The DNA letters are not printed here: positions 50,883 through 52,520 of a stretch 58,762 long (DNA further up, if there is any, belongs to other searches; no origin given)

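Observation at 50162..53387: Compact uncharacterised RiPP-like cluster: LuxR-type regulator, small ORF, RRE-radical SAM/SPASM maturase, CPBP intramembrane protease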

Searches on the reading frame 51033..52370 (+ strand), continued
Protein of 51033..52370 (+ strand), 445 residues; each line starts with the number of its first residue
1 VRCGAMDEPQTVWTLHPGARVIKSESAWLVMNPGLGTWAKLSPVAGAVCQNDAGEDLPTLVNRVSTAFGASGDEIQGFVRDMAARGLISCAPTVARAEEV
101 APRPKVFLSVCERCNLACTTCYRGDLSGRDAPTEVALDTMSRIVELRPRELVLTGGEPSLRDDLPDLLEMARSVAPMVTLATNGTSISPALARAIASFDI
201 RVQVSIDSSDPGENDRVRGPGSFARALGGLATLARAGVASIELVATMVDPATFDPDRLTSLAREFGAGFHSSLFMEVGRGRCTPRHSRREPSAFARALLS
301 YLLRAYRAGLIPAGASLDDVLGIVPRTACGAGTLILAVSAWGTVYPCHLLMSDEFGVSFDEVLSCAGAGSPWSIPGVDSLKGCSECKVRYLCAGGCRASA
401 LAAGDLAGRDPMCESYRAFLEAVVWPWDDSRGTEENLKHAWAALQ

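Call 67: search_protein_families(library=ncbifam, proteins=[P0102, P0103, P0104, P0106, P0107, P0108, P0109, P0110, P0111, P0113], max_evalue=1e-20)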
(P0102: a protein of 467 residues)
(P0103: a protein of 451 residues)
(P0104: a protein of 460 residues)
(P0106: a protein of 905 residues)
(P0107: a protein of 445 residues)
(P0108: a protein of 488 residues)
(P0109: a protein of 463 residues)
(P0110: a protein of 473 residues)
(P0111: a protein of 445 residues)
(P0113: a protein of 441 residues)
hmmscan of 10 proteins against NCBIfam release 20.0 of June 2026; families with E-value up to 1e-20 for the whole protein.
P0102 (467 aa): 10 families
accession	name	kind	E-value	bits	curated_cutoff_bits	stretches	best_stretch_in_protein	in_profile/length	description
TIGR03962.1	mycofact_rSAM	equivalog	4.7e-30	104.9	265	1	111-432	17-331/339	mycofactocin radical SAM maturase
TIGR04545.1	rSAM_ahbD_hemeb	equivalog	6.2e-28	98.2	500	1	111-284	5-182/339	heme b synthase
TIGR04055.1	rSAM_NirJ2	equivalog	8e-27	94.6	500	1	112-284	6-181/326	putative heme d1 biosynthesis radical SAM protein NirJ2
NF045574.1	sacti_mat_StsB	exception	1.6e-26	93.2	625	1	103-242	93-234/466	StsB family radical SAM/SPASM domain sactipeptide maturase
TIGR04250.1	SCM_rSAM_ScmE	equivalog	1.5e-23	83.3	400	0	108-240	5-141/358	SynChlorMet cassette radical SAM/SPASM protein ScmE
NF050035.1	rSAM_WgK_link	exception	4.6e-23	81.8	650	0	108-237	11-144/367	radical SAM/SPASM peptide maturase WgkB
TIGR04347.1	pseudo_SAM_Halo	equivalog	7e-23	81.5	525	0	105-242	37-177/390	TIGR04347 family pseudo-SAM/SPASM protein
TIGR04051.1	rSAM_NirJ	equivalog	6.4e-22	78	515.45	0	106-310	2-207/354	heme d1 biosynthesis radical SAM protein NirJ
TIGR04054.1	rSAM_NirJ1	equivalog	9.4e-22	77.1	650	0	92-250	22-182/387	putative heme d1 biosynthesis radical SAM protein NirJ1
NF049973.1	radical_Rv1681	equivalog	2.8e-21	75.8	380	1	81-267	48-236/326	Rv1681 family radical SAM protein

P0103 (451 aa): 13 families
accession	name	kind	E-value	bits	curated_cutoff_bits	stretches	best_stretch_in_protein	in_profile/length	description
NF045574.1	sacti_mat_StsB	exception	5.3e-37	127.7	625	1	108-418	95-411/466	StsB family radical SAM/SPASM domain sactipeptide maturase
TIGR04055.1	rSAM_NirJ2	equivalog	1.6e-34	119.9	500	1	114-406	5-307/326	putative heme d1 biosynthesis radical SAM protein NirJ2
TIGR03962.1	mycofact_rSAM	equivalog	1.1e-33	116.9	265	1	112-419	15-331/339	mycofactocin radical SAM maturase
TIGR04545.1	rSAM_ahbD_hemeb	equivalog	1.4e-30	106.9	500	1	113-290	4-187/339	heme b synthase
NF050035.1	rSAM_WgK_link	exception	1.1e-27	97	650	1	105-284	5-190/367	radical SAM/SPASM peptide maturase WgkB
TIGR04250.1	SCM_rSAM_ScmE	equivalog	4.1e-25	88.5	400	1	108-269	2-165/358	SynChlorMet cassette radical SAM/SPASM protein ScmE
NF047865.1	rSAM_PapB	equivalog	2.5e-24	86.1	340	1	113-411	7-325/330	PapB family radical SAM/SPASM ranthipeptide maturase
TIGR04054.1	rSAM_NirJ1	equivalog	2.3e-23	82.4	650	1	106-256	34-187/387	putative heme d1 biosynthesis radical SAM protein NirJ1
TIGR04251.1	SCM_rSAM_ScmF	equivalog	9.8e-23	81.1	400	1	109-307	4-209/353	SynChlorMet cassette radical SAM/SPASM protein ScmF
TIGR04051.1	rSAM_NirJ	equivalog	1e-22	80.6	515.45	1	113-288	6-186/354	heme d1 biosynthesis radical SAM protein NirJ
TIGR04347.1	pseudo_SAM_Halo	equivalog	2.5e-22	79.7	525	0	111-272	40-205/390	TIGR04347 family pseudo-SAM/SPASM protein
TIGR04163.1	rSAM_cobopep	equivalog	2.7e-22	79.1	375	0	107-265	62-234/428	peptide-modifying radical SAM enzyme CbpB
TIGR04053.2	TIGR04053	equivalog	2.9e-22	79.4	395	0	108-290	7-198/366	TIGR04053 family radical SAM/SPASM domain-containing protein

P0104 (460 aa): 8 families
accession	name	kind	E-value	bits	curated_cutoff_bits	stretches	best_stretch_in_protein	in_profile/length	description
NF045574.1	sacti_mat_StsB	exception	1.4e-36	126.3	625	1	110-434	96-427/466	StsB family radical SAM/SPASM domain sactipeptide maturase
TIGR04055.1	rSAM_NirJ2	equivalog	4.4e-30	105.3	500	1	116-286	6-181/326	putative heme d1 biosynthesis radical SAM protein NirJ2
TIGR03962.1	mycofact_rSAM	equivalog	2.7e-28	99.1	265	1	115-421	17-331/339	mycofactocin radical SAM maturase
TIGR04545.1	rSAM_ahbD_hemeb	equivalog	2.9e-28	99.3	500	1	115-286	5-182/339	heme b synthase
NF050035.1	rSAM_WgK_link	exception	1e-23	84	650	0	114-239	13-144/367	radical SAM/SPASM peptide maturase WgkB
TIGR04250.1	SCM_rSAM_ScmE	equivalog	5.7e-23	81.4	400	0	115-243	8-142/358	SynChlorMet cassette radical SAM/SPASM protein ScmE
TIGR04053.2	TIGR04053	equivalog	2.2e-21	76.5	395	0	108-288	6-195/366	TIGR04053 family radical SAM/SPASM domain-containing protein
TIGR04347.1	pseudo_SAM_Halo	equivalog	3.2e-21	76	525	0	114-244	42-177/390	TIGR04347 family pseudo-SAM/SPASM protein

P0106 (905 aa): 49 families (the best 25 are shown)
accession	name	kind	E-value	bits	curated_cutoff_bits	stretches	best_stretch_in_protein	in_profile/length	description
TIGR03962.1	mycofact_rSAM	equivalog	8.7e-75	252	265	2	102-408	16-317/339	mycofactocin radical SAM maturase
NF045574.1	sacti_mat_StsB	exception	1.4e-68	231.9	625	2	25-412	20-403/466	StsB family radical SAM/SPASM domain sactipeptide maturase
TIGR04545.1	rSAM_ahbD_hemeb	equivalog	1.6e-60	205.3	500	2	561-738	5-182/339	heme b synthase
TIGR04055.1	rSAM_NirJ2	equivalog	9e-56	189.8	500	2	102-406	4-305/326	putative heme d1 biosynthesis radical SAM protein NirJ2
TIGR04250.1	SCM_rSAM_ScmE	equivalog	7e-53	179.8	400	2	98-269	3-164/358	SynChlorMet cassette radical SAM/SPASM protein ScmE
TIGR04163.1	rSAM_cobopep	equivalog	7.5e-53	179.8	375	1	98-426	64-411/428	peptide-modifying radical SAM enzyme CbpB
TIGR02666.1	moaA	equivalog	6.8e-51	173.2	284.05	2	557-762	11-224/336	GTP 3',8-cyclase MoaA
TIGR04051.1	rSAM_NirJ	equivalog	4.8e-49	167.2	515.45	2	100-293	4-187/354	heme d1 biosynthesis radical SAM protein NirJ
NF047865.1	rSAM_PapB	equivalog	6.6e-49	166.9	340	1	99-408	4-320/330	PapB family radical SAM/SPASM ranthipeptide maturase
TIGR04347.1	pseudo_SAM_Halo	equivalog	6.7e-47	160.6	525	1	89-274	29-203/390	TIGR04347 family pseudo-SAM/SPASM protein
TIGR02109.1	PQQ_syn_pqqE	equivalog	2e-46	158.5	381.35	2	555-880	6-331/358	pyrroloquinoline quinone biosynthesis protein PqqE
TIGR02668.1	moaA_archaeal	equivalog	4.2e-46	157.3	325.25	1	557-738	11-193/303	GTP 3',8-cyclase MoaA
TIGR04053.2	TIGR04053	equivalog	5.8e-46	157.4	395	1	561-739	13-194/366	TIGR04053 family radical SAM/SPASM domain-containing protein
NF050035.1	rSAM_WgK_link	exception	1.2e-45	156.1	650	0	555-725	8-177/367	radical SAM/SPASM peptide maturase WgkB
TIGR04251.1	SCM_rSAM_ScmF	equivalog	1.6e-45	156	400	1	557-879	5-339/353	SynChlorMet cassette radical SAM/SPASM protein ScmF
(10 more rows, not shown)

P0107 (445 aa): 16 families
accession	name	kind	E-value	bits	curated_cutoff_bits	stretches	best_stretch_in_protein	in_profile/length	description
NF045574.1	sacti_mat_StsB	exception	2e-35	122.5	625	1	94-413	89-418/466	StsB family radical SAM/SPASM domain sactipeptide maturase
TIGR04545.1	rSAM_ahbD_hemeb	equivalog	2.2e-35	122.7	500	1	106-295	5-195/339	heme b synthase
TIGR04055.1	rSAM_NirJ2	equivalog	2.9e-32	112.5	500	1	106-282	5-182/326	putative heme d1 biosynthesis radical SAM protein NirJ2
TIGR03962.1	mycofact_rSAM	equivalog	5.4e-29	101.4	265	1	106-411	17-333/339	mycofactocin radical SAM maturase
TIGR04163.1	rSAM_cobopep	equivalog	1.9e-28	99.4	375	0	101-305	64-276/428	peptide-modifying radical SAM enzyme CbpB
TIGR04250.1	SCM_rSAM_ScmE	equivalog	2.1e-28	99.3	400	1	105-258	7-161/358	SynChlorMet cassette radical SAM/SPASM protein ScmE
NF050035.1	rSAM_WgK_link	exception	7e-28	97.7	650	1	105-269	13-178/367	radical SAM/SPASM peptide maturase WgkB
TIGR04251.1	SCM_rSAM_ScmF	equivalog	2.6e-25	89.6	400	1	99-286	2-194/353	SynChlorMet cassette radical SAM/SPASM protein ScmF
TIGR04054.1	rSAM_NirJ1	equivalog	8.5e-24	83.9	650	1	105-257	40-192/387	putative heme d1 biosynthesis radical SAM protein NirJ1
TIGR04053.2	TIGR04053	equivalog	3.1e-23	82.6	395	0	106-301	13-210/366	TIGR04053 family radical SAM/SPASM domain-containing protein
TIGR04347.1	pseudo_SAM_Halo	equivalog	3.2e-23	82.6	525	0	105-268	42-205/390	TIGR04347 family pseudo-SAM/SPASM protein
TIGR04051.1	rSAM_NirJ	equivalog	4e-23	82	515.45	0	106-281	7-183/354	heme d1 biosynthesis radical SAM protein NirJ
TIGR04546.1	rSAM_ahbC_deAc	equivalog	4.3e-23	81.7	650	1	105-256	43-194/390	12,18-didecarboxysiroheme deacetylase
TIGR02668.1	moaA_archaeal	equivalog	1.3e-22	80.1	325.25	1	102-281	11-193/303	GTP 3',8-cyclase MoaA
NF049973.1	radical_Rv1681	equivalog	2.9e-21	75.7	380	1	101-290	72-262/326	Rv1681 family radical SAM protein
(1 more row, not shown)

P0108 (488 aa): 19 families
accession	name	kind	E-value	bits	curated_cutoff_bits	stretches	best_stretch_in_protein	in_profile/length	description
NF045574.1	sacti_mat_StsB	exception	3.1e-41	141.7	625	1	15-451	7-420/466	StsB family radical SAM/SPASM domain sactipeptide maturase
TIGR03962.1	mycofact_rSAM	equivalog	1.1e-40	139.9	265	1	117-447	14-333/339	mycofactocin radical SAM maturase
TIGR04545.1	rSAM_ahbD_hemeb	equivalog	1.4e-38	133.2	500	1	120-299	5-184/339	heme b synthase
TIGR04055.1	rSAM_NirJ2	equivalog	2.4e-36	125.9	500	1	120-297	5-181/326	putative heme d1 biosynthesis radical SAM protein NirJ2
NF050035.1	rSAM_WgK_link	exception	5.3e-35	121.1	650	1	113-296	7-190/367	radical SAM/SPASM peptide maturase WgkB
TIGR04250.1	SCM_rSAM_ScmE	equivalog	4.2e-34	118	400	1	113-300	1-187/358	SynChlorMet cassette radical SAM/SPASM protein ScmE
TIGR04251.1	SCM_rSAM_ScmF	equivalog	6.3e-31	108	400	1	116-446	5-340/353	SynChlorMet cassette radical SAM/SPASM protein ScmF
TIGR04051.1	rSAM_NirJ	equivalog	2.6e-30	105.6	515.45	1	119-298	6-184/354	heme d1 biosynthesis radical SAM protein NirJ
TIGR04347.1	pseudo_SAM_Halo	equivalog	2.7e-30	105.9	525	1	119-284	42-205/390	TIGR04347 family pseudo-SAM/SPASM protein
TIGR04053.2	TIGR04053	equivalog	5.8e-30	104.8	395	1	114-299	7-195/366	TIGR04053 family radical SAM/SPASM domain-containing protein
TIGR04546.1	rSAM_ahbC_deAc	equivalog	2.6e-27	95.6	650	1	119-281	43-203/390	12,18-didecarboxysiroheme deacetylase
TIGR04163.1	rSAM_cobopep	equivalog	9e-27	93.9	375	0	357-450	313-410/428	peptide-modifying radical SAM enzyme CbpB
TIGR04054.1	rSAM_NirJ1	equivalog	2.7e-26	92.1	650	1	117-278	38-197/387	putative heme d1 biosynthesis radical SAM protein NirJ1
TIGR04303.1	GeoRSP_rSAM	equivalog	2.9e-23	82.9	400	1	118-445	8-324/325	GeoRSP system radical SAM/SPASM protein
NF047865.1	rSAM_PapB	equivalog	3.5e-23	82.4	340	0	117-269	5-167/330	PapB family radical SAM/SPASM ranthipeptide maturase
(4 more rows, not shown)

P0109 (463 aa): 36 families (the best 25 are shown)
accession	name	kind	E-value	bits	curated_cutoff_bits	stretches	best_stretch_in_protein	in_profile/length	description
NF045574.1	sacti_mat_StsB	exception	5.2e-56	190.4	625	1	6-436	7-426/466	StsB family radical SAM/SPASM domain sactipeptide maturase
TIGR04545.1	rSAM_ahbD_hemeb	equivalog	6.2e-48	164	500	1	106-303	4-203/339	heme b synthase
TIGR03962.1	mycofact_rSAM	equivalog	2.3e-47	161.8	265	1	105-426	15-333/339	mycofactocin radical SAM maturase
TIGR04055.1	rSAM_NirJ2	equivalog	1.7e-46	159.3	500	1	106-426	4-324/326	putative heme d1 biosynthesis radical SAM protein NirJ2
NF050035.1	rSAM_WgK_link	exception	1.9e-45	155.5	650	1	103-309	10-214/367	radical SAM/SPASM peptide maturase WgkB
TIGR04053.2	TIGR04053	equivalog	1.3e-42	146.4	395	1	98-302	4-211/366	TIGR04053 family radical SAM/SPASM domain-containing protein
TIGR04051.1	rSAM_NirJ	equivalog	2.6e-40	138.5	515.45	1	106-293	6-192/354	heme d1 biosynthesis radical SAM protein NirJ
TIGR04250.1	SCM_rSAM_ScmE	equivalog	9e-39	133.4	400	1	101-268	2-169/358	SynChlorMet cassette radical SAM/SPASM protein ScmE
TIGR04163.1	rSAM_cobopep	equivalog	1.4e-37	129.5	375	1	100-434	62-415/428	peptide-modifying radical SAM enzyme CbpB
TIGR02109.1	PQQ_syn_pqqE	equivalog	1.5e-37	129.4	381.35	1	101-425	6-331/358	pyrroloquinoline quinone biosynthesis protein PqqE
TIGR04347.1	pseudo_SAM_Halo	equivalog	2.9e-35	122.3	525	1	92-271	29-205/390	TIGR04347 family pseudo-SAM/SPASM protein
TIGR04251.1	SCM_rSAM_ScmF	equivalog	3.3e-33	115.5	400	1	103-425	5-340/353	SynChlorMet cassette radical SAM/SPASM protein ScmF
TIGR04546.1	rSAM_ahbC_deAc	equivalog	1.7e-32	112.7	650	1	104-314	41-252/390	12,18-didecarboxysiroheme deacetylase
TIGR04303.1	GeoRSP_rSAM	equivalog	7e-32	111.3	400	1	105-424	8-324/325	GeoRSP system radical SAM/SPASM protein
NF047865.1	rSAM_PapB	equivalog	4.7e-30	104.9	340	1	107-410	8-320/330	PapB family radical SAM/SPASM ranthipeptide maturase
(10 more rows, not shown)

P0110 (473 aa): 12 families
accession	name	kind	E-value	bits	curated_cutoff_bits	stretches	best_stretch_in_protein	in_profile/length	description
TIGR04545.1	rSAM_ahbD_hemeb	equivalog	6.2e-36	124.5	500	1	119-297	3-183/339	heme b synthase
TIGR03962.1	mycofact_rSAM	equivalog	3.1e-33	115.4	265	1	120-415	16-313/339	mycofactocin radical SAM maturase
NF045574.1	sacti_mat_StsB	exception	2.6e-31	109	625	1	117-282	97-261/466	StsB family radical SAM/SPASM domain sactipeptide maturase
TIGR04055.1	rSAM_NirJ2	equivalog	1.4e-27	97.1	500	1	120-296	4-181/326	putative heme d1 biosynthesis radical SAM protein NirJ2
TIGR04053.2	TIGR04053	equivalog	7.1e-26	91.3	395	1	121-304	13-201/366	TIGR04053 family radical SAM/SPASM domain-containing protein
NF049973.1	radical_Rv1681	equivalog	2.9e-25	88.9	380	1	124-282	80-239/326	Rv1681 family radical SAM protein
TIGR04251.1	SCM_rSAM_ScmF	equivalog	9.6e-25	87.7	400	1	119-297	7-190/353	SynChlorMet cassette radical SAM/SPASM protein ScmF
NF050035.1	rSAM_WgK_link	exception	1.9e-24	86.3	650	0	119-282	12-176/367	radical SAM/SPASM peptide maturase WgkB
TIGR04347.1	pseudo_SAM_Halo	equivalog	1.5e-23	83.7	525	0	118-282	40-204/390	TIGR04347 family pseudo-SAM/SPASM protein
TIGR04250.1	SCM_rSAM_ScmE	equivalog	5.6e-23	81.4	400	0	119-275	6-163/358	SynChlorMet cassette radical SAM/SPASM protein ScmE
NF047865.1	rSAM_PapB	equivalog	5.2e-21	75.2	340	0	118-273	5-172/330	PapB family radical SAM/SPASM ranthipeptide maturase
TIGR04051.1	rSAM_NirJ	equivalog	9.7e-21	74.1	515.45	0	121-298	7-185/354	heme d1 biosynthesis radical SAM protein NirJ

P0111 (445 aa): 19 families
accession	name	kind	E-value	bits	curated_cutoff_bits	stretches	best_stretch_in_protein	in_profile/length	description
NF045574.1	sacti_mat_StsB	exception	2.2e-43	148.8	625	1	21-396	19-406/466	StsB family radical SAM/SPASM domain sactipeptide maturase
TIGR03962.1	mycofact_rSAM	equivalog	1.1e-35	123.4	265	1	97-405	14-333/339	mycofactocin radical SAM maturase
TIGR04545.1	rSAM_ahbD_hemeb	equivalog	7.1e-35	121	500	1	99-295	4-202/339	heme b synthase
TIGR04250.1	SCM_rSAM_ScmE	equivalog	6e-33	114.2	400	1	93-263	1-171/358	SynChlorMet cassette radical SAM/SPASM protein ScmE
NF050035.1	rSAM_WgK_link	exception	3.9e-32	111.7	650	1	92-276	6-190/367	radical SAM/SPASM peptide maturase WgkB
TIGR04055.1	rSAM_NirJ2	equivalog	8.3e-30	104.4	500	0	98-278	3-182/326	putative heme d1 biosynthesis radical SAM protein NirJ2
TIGR04053.2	TIGR04053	equivalog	1.1e-29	103.8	395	1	92-289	5-205/366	TIGR04053 family radical SAM/SPASM domain-containing protein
TIGR04051.1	rSAM_NirJ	equivalog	2.2e-28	99.3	515.45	1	99-282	6-188/354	heme d1 biosynthesis radical SAM protein NirJ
TIGR04163.1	rSAM_cobopep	equivalog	5.7e-28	97.8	375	0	92-257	61-234/428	peptide-modifying radical SAM enzyme CbpB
TIGR04303.1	GeoRSP_rSAM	equivalog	3.6e-27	95.8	400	1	92-299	2-206/325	GeoRSP system radical SAM/SPASM protein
TIGR04347.1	pseudo_SAM_Halo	equivalog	5.1e-26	91.9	525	1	83-267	27-208/390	TIGR04347 family pseudo-SAM/SPASM protein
TIGR04251.1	SCM_rSAM_ScmF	equivalog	4.9e-25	88.7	400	1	95-278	4-190/353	SynChlorMet cassette radical SAM/SPASM protein ScmF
NF047865.1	rSAM_PapB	equivalog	9.1e-24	84.3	340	0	97-249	5-167/330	PapB family radical SAM/SPASM ranthipeptide maturase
NF041298.1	rSAM_mat_DynA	equivalog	1.3e-23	83.6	450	0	102-293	8-209/356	dynobactin maturation radical SAM/SPASM protein DynA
TIGR04546.1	rSAM_ahbC_deAc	equivalog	2e-23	82.8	650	0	83-262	28-204/390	12,18-didecarboxysiroheme deacetylase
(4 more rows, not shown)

P0113 (441 aa): 22 families
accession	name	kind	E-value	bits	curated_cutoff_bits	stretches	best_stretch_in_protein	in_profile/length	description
TIGR04545.1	rSAM_ahbD_hemeb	equivalog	3.2e-46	158.3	500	1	117-316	3-201/339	heme b synthase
TIGR03962.1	mycofact_rSAM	equivalog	3.2e-41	141.7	265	1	118-429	16-332/339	mycofactocin radical SAM maturase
TIGR04055.1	rSAM_NirJ2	equivalog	7.3e-41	140.8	500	1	116-315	2-199/326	putative heme d1 biosynthesis radical SAM protein NirJ2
NF045574.1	sacti_mat_StsB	exception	1.2e-40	139.8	625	1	108-440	90-426/466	StsB family radical SAM/SPASM domain sactipeptide maturase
TIGR04053.2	TIGR04053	equivalog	1e-39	136.9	395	1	115-320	9-214/366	TIGR04053 family radical SAM/SPASM domain-containing protein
TIGR04347.1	pseudo_SAM_Halo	equivalog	3e-36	125.5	525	1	108-320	32-242/390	TIGR04347 family pseudo-SAM/SPASM protein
TIGR04546.1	rSAM_ahbC_deAc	equivalog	8e-33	113.8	650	1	115-302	40-226/390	12,18-didecarboxysiroheme deacetylase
TIGR04051.1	rSAM_NirJ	equivalog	7e-32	110.8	515.45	1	116-298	4-185/354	heme d1 biosynthesis radical SAM protein NirJ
TIGR04250.1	SCM_rSAM_ScmE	equivalog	5e-31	107.9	400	1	115-314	4-204/358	SynChlorMet cassette radical SAM/SPASM protein ScmE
NF050035.1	rSAM_WgK_link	exception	5.8e-31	107.8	650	1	116-295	11-190/367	radical SAM/SPASM peptide maturase WgkB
TIGR04163.1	rSAM_cobopep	equivalog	4.6e-30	104.7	375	0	113-276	63-234/428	peptide-modifying radical SAM enzyme CbpB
TIGR04054.1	rSAM_NirJ1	equivalog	2.4e-29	102.2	650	1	116-277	38-197/387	putative heme d1 biosynthesis radical SAM protein NirJ1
TIGR04251.1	SCM_rSAM_ScmF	equivalog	1.3e-27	97.1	400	1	113-429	3-340/353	SynChlorMet cassette radical SAM/SPASM protein ScmF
TIGR04133.1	rSAM_w_lipo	hypoth_equivalog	4.2e-25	88.4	425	1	108-381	18-300/350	TIGR04133 family radical SAM/SPASM protein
NF041298.1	rSAM_mat_DynA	equivalog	1.6e-23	83.3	450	0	344-435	253-346/356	dynobactin maturation radical SAM/SPASM protein DynA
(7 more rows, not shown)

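Call 68: find_encoding_contigs(protein=P0104, flank=6000, max_places=3)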
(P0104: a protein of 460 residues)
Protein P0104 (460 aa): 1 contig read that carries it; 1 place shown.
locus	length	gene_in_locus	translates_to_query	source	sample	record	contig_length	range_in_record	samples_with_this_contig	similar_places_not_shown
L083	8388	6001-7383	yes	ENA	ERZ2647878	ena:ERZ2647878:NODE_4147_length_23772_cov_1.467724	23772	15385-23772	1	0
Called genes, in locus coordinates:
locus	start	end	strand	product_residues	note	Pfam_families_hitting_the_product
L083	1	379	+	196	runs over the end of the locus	PF13280:WYL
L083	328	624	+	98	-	PF25583:WCX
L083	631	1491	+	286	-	PF13280:WYL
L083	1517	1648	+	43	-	PF25583:WCX (weak)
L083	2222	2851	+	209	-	-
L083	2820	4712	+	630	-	-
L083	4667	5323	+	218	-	-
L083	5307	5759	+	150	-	PF00196:GerE, PF08281:Sigma70_r4_2 (weak)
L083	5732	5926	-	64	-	-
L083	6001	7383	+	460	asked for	PF04055:Radical_SAM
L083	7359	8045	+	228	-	PF02517:Rce1-like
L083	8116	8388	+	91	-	?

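Call 69: find_encoding_contigs(protein=P0103, flank=6000, max_places=3)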
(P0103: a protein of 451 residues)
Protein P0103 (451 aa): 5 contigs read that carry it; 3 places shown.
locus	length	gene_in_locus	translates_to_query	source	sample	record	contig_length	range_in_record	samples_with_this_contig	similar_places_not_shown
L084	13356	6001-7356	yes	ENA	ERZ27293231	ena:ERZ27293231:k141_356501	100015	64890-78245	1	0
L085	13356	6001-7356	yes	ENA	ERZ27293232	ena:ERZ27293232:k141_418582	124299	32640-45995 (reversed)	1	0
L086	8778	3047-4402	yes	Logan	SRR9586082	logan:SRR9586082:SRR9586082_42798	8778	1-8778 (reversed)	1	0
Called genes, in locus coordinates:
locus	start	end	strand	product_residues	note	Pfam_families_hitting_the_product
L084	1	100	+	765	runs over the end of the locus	PF01315:Ald_Xan_dh_C, PF02738:MoCoBD_1, PF20256:MoCoBD_2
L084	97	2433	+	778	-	PF01315:Ald_Xan_dh_C, PF02738:MoCoBD_1, PF20256:MoCoBD_2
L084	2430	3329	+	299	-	PF00941:FAD_binding_5, PF03450:CO_deh_flav_C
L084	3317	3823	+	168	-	PF00111:Fer2 (weak), PF01799:Fer2_2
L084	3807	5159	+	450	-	PF22039:HUTI_composite_bact, PF01979:Amidohydro_1, PF07969:Amidohydro_3 (weak)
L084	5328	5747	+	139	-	PF00196:GerE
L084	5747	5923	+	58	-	-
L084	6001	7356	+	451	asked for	PF04055:Radical_SAM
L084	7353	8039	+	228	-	PF02517:Rce1-like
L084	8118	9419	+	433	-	PF01018:GTP1_OBG, PF01926:MMR_HSR1, PF02421:FeoB_N, PF09269:DUF1967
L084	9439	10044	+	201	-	PF01467:CTP_transf_like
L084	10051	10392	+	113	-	PF00076:RRM_1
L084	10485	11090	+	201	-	PF01966:HD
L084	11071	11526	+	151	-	PF02410:RsfS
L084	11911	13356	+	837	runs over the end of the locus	PF00133:tRNA-synt_1, PF01406:tRNA-synt_1e (faint), PF09334:tRNA-synt_1g, PF13603:tRNA-synt_1_2, PF00133:tRNA-synt_1, PF09334:tRNA-synt_1g (weak), PF08264:Anticodon_1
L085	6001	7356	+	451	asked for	PF04055:Radical_SAM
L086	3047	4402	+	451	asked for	PF04055:Radical_SAM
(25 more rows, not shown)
